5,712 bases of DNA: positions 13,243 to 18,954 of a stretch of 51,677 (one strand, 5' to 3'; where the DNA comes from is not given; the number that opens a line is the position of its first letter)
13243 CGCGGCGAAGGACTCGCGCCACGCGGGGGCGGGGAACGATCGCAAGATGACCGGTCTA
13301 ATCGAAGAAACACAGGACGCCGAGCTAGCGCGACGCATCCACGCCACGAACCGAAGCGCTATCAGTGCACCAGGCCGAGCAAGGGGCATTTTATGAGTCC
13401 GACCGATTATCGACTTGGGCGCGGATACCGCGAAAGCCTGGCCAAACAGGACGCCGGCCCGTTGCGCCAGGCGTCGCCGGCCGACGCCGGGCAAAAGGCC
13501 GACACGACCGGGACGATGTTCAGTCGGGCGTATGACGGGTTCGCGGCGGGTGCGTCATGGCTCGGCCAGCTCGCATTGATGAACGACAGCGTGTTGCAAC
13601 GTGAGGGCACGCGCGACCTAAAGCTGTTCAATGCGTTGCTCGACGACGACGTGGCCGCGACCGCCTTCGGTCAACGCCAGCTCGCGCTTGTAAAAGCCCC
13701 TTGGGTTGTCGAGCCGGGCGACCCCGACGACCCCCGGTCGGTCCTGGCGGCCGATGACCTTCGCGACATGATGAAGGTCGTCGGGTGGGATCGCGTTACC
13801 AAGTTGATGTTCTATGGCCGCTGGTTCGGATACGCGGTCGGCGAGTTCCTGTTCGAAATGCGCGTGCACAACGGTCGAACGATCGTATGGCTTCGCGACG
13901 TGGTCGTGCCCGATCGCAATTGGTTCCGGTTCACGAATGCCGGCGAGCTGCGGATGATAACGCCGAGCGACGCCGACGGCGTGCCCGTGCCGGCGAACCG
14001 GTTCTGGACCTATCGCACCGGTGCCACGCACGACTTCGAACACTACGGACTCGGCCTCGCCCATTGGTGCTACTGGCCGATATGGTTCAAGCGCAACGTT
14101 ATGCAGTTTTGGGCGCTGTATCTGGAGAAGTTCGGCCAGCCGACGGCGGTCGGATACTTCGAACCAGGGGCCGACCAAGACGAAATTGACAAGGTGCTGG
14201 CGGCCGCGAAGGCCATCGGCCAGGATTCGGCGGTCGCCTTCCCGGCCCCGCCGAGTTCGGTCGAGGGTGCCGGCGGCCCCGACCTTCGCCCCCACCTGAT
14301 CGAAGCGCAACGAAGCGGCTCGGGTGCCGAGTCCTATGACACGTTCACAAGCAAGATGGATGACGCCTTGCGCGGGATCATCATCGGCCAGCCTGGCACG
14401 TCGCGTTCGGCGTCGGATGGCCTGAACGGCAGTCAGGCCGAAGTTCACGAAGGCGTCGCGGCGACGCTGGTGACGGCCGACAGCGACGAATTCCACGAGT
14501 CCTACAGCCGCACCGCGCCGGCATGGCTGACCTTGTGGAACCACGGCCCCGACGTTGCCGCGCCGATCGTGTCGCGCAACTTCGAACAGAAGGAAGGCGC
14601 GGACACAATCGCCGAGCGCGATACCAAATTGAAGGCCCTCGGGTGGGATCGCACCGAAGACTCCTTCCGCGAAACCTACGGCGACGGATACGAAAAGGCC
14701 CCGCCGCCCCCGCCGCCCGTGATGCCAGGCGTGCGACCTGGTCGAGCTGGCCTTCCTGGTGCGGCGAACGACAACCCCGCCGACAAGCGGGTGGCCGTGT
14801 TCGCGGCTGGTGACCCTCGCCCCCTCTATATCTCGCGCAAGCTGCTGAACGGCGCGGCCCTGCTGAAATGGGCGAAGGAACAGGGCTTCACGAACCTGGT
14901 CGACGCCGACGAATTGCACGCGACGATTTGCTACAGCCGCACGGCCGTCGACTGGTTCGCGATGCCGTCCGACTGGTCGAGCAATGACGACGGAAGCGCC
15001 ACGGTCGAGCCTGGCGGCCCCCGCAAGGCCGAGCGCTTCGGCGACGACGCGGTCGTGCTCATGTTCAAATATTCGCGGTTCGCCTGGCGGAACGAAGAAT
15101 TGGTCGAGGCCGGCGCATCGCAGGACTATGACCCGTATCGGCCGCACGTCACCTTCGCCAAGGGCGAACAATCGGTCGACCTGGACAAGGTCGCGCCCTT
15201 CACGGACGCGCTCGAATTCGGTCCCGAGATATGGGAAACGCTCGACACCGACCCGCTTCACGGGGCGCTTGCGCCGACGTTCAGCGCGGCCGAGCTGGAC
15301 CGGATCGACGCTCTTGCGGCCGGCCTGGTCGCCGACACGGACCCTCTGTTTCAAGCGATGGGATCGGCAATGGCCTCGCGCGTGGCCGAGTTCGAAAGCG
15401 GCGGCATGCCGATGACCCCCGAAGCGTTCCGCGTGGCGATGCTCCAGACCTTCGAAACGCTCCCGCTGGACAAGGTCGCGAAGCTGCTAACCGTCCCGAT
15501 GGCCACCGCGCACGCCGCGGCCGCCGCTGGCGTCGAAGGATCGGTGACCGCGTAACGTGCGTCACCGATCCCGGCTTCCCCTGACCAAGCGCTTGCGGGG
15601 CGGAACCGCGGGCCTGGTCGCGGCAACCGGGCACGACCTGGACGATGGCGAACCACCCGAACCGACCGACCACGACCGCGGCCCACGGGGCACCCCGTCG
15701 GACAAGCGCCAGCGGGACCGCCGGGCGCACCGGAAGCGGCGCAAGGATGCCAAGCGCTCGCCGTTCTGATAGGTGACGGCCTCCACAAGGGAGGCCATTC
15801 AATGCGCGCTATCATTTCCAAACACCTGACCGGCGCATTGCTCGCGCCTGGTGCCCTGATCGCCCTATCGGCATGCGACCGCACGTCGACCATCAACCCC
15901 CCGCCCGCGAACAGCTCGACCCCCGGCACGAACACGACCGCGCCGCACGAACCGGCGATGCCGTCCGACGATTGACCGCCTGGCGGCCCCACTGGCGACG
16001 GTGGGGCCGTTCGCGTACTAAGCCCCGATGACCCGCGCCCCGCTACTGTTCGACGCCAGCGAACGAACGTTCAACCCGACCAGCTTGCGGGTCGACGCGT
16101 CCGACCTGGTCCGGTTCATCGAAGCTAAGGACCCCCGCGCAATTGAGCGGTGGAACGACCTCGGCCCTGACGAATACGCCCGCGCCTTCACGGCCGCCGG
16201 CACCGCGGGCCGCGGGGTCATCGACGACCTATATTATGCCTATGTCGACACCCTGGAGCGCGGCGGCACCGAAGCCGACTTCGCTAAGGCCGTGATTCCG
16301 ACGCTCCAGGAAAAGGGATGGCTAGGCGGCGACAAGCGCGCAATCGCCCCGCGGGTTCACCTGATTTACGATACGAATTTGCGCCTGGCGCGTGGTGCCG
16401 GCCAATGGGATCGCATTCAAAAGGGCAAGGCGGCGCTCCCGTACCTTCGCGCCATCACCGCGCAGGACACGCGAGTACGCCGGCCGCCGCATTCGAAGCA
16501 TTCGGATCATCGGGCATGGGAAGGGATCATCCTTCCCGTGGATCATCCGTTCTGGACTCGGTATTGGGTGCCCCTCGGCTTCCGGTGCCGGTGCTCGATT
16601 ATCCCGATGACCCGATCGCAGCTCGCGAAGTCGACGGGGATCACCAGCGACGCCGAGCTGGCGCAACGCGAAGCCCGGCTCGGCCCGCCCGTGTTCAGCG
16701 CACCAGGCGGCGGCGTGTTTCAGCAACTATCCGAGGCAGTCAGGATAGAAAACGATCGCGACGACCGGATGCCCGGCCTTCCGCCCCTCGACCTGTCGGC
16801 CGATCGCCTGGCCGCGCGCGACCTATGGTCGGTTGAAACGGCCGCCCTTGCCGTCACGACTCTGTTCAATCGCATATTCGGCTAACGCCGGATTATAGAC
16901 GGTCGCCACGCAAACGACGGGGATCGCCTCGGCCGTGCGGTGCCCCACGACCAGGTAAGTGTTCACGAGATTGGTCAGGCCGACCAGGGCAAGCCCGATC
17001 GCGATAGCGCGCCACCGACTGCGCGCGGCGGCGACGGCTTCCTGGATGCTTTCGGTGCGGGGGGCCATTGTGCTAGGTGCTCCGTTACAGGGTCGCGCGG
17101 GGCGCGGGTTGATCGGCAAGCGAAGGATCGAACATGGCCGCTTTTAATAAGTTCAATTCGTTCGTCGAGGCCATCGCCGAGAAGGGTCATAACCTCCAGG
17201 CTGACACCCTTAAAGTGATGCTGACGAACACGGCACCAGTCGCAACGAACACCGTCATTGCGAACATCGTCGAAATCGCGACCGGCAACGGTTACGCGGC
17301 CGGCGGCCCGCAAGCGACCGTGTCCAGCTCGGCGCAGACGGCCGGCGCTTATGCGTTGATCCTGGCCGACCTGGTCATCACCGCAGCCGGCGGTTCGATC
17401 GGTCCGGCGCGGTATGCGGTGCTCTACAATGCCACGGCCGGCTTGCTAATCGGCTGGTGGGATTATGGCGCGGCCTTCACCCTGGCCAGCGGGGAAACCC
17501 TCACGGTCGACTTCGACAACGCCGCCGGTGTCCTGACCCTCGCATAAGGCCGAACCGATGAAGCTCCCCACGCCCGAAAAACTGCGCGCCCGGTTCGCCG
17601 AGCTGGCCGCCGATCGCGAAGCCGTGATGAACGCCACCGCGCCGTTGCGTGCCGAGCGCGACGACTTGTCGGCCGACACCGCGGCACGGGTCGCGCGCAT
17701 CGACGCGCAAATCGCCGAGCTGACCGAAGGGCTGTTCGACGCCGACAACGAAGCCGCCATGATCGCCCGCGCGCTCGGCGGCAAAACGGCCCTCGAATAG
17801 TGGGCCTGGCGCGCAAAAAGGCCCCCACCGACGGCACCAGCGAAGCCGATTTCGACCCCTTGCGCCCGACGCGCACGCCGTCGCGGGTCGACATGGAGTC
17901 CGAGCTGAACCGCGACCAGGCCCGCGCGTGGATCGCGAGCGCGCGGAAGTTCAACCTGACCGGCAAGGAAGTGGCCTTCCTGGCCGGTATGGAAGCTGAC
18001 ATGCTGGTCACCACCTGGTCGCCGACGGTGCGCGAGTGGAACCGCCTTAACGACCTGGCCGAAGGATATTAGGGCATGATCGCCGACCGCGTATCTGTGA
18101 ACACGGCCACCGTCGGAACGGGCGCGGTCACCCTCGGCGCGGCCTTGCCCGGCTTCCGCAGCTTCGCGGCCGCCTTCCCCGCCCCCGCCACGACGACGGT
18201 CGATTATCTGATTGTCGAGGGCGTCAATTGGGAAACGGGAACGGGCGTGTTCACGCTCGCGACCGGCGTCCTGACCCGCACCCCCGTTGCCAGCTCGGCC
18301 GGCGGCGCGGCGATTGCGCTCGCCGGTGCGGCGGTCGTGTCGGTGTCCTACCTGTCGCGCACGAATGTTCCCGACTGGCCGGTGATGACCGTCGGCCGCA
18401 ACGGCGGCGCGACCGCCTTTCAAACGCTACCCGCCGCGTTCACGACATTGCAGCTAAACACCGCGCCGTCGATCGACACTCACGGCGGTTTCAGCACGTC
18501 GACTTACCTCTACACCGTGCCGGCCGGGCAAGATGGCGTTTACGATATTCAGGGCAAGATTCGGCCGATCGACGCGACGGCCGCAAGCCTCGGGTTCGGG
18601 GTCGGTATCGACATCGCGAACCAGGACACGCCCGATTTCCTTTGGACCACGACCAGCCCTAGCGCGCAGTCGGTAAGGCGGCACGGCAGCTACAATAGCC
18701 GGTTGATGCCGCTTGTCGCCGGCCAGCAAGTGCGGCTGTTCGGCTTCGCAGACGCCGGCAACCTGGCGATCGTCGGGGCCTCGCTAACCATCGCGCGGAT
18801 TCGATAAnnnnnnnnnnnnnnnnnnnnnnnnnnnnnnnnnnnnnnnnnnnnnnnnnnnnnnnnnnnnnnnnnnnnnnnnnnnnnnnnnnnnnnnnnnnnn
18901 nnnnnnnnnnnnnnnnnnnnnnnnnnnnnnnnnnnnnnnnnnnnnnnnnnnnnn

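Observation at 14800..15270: A dual-HxT 2H-phosphoesterase (Acb1/LigT-like) module embedded inside the portal protein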

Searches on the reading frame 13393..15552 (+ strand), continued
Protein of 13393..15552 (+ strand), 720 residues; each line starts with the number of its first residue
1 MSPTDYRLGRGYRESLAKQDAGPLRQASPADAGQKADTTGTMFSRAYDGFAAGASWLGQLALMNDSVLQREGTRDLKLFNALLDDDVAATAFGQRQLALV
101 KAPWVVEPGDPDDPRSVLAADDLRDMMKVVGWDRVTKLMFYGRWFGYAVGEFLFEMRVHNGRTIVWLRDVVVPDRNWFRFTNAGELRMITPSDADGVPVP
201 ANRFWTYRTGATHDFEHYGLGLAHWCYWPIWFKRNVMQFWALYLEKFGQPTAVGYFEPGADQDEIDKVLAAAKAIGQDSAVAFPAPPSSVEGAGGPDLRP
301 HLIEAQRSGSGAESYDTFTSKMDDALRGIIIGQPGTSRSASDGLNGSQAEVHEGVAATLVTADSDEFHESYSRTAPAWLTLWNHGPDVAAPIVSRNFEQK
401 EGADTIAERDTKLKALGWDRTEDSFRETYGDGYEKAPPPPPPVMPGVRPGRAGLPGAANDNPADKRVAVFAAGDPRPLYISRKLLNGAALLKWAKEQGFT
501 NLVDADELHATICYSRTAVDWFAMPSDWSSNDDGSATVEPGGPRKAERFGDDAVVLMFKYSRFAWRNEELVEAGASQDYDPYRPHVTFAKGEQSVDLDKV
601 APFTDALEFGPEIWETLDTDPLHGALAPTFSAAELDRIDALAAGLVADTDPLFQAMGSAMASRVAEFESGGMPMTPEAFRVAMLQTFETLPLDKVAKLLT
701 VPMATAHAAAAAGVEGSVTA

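Call 59: search_dna_similar(query=window:13393-15552:+, collection=phages, mode=protein, max_evalue=1e-10, max_rows=30)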
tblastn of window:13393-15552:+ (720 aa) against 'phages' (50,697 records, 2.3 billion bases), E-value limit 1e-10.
Records with a match: 106; places in all: 106; records where one place covers at least 80% of the query: 0.
Best place of each record, by identity: <60% 106.
By first word of the organism name: Pseudomonas 35; Rhizobium 19; Burkholderia 9; Rhodobacter 6; Synechococcus 6; Stenotrophomonas 5; Cyanophage 5; Ralstonia 3; Escherichia 2; Ochrobactrum 2; and 13 more.
By host as written in the record: Pseudomonas aeruginosa 16; - 12; Burkholderia sp. 5; Rhizobium etli GR56 5; Parasynechococcus marenigrum WH 8102 3; Pseudomonas aeruginosa PAO1 (ATCC 15692) 2; Stenotrophomonas maltophilia 2; Rhodobacter capsulatus YW1 2; and 46 more.
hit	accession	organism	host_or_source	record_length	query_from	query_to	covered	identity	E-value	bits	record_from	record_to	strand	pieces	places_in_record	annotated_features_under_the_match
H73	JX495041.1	Pseudomonas phage JD18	-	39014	29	430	56%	37.6%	2e-64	239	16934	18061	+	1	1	PF06074 family protein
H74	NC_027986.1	Pseudomonas phage JD18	-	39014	29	430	56%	37.6%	2e-64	239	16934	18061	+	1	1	portal protein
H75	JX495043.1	Pseudomonas phage JBD67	-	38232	29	430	56%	37.6%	1e-63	236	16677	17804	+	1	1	PF06074 family protein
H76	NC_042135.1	Pseudomonas phage JBD67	-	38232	29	430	56%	37.6%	1e-63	236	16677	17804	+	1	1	portal protein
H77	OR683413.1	Pseudomonas phage Rashabar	Pseudomonas aeruginosa 37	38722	29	430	56%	37.6%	1e-63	236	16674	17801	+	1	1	hypothetical protein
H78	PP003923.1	Pseudomonas phage vB_Pae_U11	Pseudomonas aeruginosa ST773 ...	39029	29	430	56%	37.6%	1e-63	236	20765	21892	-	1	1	portal protein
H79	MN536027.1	Pseudomonas phage vB_Pae-SS2019XII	Pseudomonas aeruginosa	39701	29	430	56%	37.6%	1e-63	236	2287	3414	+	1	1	hypothetical protein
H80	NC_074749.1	Pseudomonas phage vB_Pae-SS2019XII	Pseudomonas aeruginosa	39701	29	430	56%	37.6%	1e-63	236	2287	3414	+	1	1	hypothetical protein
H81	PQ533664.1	Pseudomonas phage Young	Pseudomonas aeruginosa PA14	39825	29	430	56%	37.6%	1e-63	236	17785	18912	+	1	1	protein Mup29 H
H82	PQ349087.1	Pseudomonas phage vB_PaeS_AV002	Pseudomonas aeruginosa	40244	29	430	56%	37.6%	1e-63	236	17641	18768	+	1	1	portal protein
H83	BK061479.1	Pseudomonas phage vB_PaeS-D14F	Pseudomonas aeruginosa strain 3-38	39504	29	430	56%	37.4%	2e-63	236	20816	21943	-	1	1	Phage protein Mup29, H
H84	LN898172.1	Pseudomonas phage vB_PaeS_PM105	Pseudomonas aeruginosa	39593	29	430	56%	37.4%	2e-63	236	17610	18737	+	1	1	PM105_32: putative portal protein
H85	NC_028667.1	Pseudomonas phage vB_PaeS_PM105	Pseudomonas aeruginosa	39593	29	430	56%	37.4%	2e-63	236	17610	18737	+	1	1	PM105_32: portal protein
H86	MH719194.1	Pseudomonas phage Ps60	Pseudomonas aeruginosa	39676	29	430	56%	37.4%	2e-63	236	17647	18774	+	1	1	portal protein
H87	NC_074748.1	Pseudomonas phage Ps60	Pseudomonas aeruginosa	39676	29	430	56%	37.4%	2e-63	236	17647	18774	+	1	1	portal protein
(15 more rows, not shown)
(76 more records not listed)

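Call 65: find_encoding_contigs(protein=P0111, flank=10000, max_places=2)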
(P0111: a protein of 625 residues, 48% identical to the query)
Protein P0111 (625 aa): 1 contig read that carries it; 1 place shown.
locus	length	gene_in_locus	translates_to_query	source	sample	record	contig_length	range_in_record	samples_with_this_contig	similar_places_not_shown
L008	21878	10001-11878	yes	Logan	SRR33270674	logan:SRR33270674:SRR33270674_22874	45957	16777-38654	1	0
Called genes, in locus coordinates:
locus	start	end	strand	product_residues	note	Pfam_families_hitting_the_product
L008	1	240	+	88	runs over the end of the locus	-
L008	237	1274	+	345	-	PF01555:N6_N4_Mtase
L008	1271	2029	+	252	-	-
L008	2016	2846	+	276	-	-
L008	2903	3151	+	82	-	-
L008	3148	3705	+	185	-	PF05866:RusA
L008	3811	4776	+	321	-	PF07120:DUF1376 (weak)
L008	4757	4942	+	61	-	-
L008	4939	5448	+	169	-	PF15978:TnsD (faint)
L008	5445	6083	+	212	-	-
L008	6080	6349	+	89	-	-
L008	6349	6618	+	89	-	-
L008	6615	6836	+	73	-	-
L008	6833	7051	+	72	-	-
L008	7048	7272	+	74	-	-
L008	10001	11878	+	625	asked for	PF06074:Portal_Mu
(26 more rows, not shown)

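Call 66: find_encoding_contigs(protein=P0109, flank=10000, max_places=2)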
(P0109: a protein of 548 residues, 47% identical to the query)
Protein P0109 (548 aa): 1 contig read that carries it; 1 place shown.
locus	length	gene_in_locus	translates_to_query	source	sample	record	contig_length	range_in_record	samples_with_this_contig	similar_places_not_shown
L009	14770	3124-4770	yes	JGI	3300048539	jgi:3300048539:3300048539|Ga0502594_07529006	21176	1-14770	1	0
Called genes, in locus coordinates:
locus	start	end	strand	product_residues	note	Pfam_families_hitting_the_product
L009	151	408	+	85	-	-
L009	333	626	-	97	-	-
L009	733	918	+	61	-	-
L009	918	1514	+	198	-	PF03592:Terminase_2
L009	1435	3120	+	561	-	PF17289:Terminase_6C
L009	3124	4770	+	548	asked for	PF06074:Portal_Mu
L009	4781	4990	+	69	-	-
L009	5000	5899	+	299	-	PF04233:Phage_Mu_F (weak)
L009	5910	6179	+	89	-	-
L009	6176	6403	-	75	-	-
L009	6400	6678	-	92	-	-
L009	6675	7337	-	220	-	-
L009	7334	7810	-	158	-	-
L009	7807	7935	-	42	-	-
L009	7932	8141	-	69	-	-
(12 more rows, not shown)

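Call 67: find_encoding_contigs(protein=P0001, flank=3000, max_places=3)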
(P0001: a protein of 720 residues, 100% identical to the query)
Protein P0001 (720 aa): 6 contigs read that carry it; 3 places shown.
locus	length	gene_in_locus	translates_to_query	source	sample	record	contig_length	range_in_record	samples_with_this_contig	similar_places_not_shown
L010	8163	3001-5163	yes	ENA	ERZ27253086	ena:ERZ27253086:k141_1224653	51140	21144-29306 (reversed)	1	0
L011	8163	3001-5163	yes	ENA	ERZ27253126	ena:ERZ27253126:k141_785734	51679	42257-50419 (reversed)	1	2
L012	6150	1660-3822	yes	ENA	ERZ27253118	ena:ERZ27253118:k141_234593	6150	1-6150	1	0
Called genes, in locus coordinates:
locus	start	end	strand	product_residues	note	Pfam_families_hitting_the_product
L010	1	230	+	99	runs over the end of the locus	-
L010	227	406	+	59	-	-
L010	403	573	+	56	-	-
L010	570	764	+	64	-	-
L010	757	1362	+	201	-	PF03592:Terminase_2 (weak)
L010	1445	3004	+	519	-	PF17289:Terminase_6C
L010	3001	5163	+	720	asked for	PF06074:Portal_Mu, PF23474:Acb1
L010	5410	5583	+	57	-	-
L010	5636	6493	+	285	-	PF04233:Phage_Mu_F (weak)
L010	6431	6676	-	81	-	-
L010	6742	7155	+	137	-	-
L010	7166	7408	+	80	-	-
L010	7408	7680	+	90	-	-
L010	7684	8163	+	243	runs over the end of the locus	-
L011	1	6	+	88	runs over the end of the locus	-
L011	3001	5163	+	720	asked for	PF06074:Portal_Mu, PF23474:Acb1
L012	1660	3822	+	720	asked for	PF06074:Portal_Mu, PF23474:Acb1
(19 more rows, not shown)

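Call 81: search_protein_families(library=ncbifam, proteins=[window:13393-15552:+], max_evalue=0.01)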
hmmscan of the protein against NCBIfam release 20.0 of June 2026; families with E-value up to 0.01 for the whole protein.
window:13393-15552:+ (720 aa): 0 families

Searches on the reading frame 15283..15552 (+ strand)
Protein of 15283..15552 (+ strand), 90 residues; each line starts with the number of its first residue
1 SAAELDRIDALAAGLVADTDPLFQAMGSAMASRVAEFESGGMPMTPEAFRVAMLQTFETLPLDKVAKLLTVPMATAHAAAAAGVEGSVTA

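Call 58: search_protein_families(library=pfam, proteins=[window:15283-15552:+], max_evalue=0.01)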
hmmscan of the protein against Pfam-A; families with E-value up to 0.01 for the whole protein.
window:15283-15552:+ (90 aa): 0 families

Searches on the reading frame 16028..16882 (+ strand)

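Call 23: search_protein_families(library=phrogs, proteins=[window:16028-16882:+], max_evalue=0.001)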
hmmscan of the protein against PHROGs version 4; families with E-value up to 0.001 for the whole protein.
window:16028-16882:+ (285 aa): 5 families
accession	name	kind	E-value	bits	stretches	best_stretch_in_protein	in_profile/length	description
phrog_220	-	head and packaging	3.3e-41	142.3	1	23-212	901-1083/1338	minor head protein and DNA pilot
phrog_28631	-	unknown function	2.1e-17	63.9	1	75-213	84-212/550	-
phrog_19194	-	unknown function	1.1e-09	38.5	1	114-198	127-204/438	-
phrog_23416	-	unknown function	4.2e-09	36.8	1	114-195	104-178/459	-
phrog_35074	-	unknown function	1.4e-06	27.5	1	114-196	558-633/890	-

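Call 24: search_protein_families(library=pfam, proteins=[window:16028-16882:+], max_evalue=0.001)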
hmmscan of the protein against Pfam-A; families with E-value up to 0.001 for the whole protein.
window:16028-16882:+ (285 aa): 1 family
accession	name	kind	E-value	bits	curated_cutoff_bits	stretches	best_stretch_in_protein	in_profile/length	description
PF04233.19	Phage_Mu_F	-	1.1e-06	29.8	29.6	1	71-192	6-112/112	Phage Mu protein F like protein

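Call 81: search_protein_families(library=ncbifam, proteins=[window:16028-16882:+], max_evalue=0.01)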
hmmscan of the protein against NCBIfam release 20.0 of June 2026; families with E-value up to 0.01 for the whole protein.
window:16028-16882:+ (285 aa): 1 family
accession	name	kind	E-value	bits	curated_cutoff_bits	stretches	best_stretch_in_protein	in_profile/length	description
TIGR01641.1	phageSPP1_gp7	domain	8.4e-08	32.6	39.65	1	72-194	5-108/109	minor capsid protein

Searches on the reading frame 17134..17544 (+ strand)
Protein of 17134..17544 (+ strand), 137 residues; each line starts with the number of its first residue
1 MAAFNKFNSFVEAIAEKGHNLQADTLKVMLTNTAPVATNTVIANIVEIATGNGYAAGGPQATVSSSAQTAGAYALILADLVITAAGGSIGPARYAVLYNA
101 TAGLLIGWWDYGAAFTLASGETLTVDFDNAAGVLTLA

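Call 23: search_protein_families(library=phrogs, proteins=[window:17134-17544:+], max_evalue=0.001)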
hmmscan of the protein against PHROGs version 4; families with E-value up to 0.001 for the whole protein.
window:17134-17544:+ (137 aa): 2 families
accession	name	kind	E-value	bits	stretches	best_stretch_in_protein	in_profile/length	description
phrog_644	-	unknown function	2.2e-15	58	1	3-130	5-137/174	-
phrog_24741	-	head and packaging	6.9e-06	26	1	25-130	376-483/490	virion structural protein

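Call 24: search_protein_families(library=pfam, proteins=[window:17134-17544:+], max_evalue=0.001)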
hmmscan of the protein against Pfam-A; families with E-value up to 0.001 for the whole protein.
window:17134-17544:+ (137 aa): 0 families

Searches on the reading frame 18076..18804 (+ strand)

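Call 23: search_protein_families(library=phrogs, proteins=[window:18076-18804:+], max_evalue=0.001)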
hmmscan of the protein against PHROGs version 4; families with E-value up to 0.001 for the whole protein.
window:18076-18804:+ (243 aa): 1 family
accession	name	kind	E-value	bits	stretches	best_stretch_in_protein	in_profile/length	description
phrog_15750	-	unknown function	2.5e-06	28.7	1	99-229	28-150/168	-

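Call 24: search_protein_families(library=pfam, proteins=[window:18076-18804:+], max_evalue=0.001)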
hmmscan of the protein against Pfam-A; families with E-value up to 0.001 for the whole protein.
window:18076-18804:+ (243 aa): 0 families
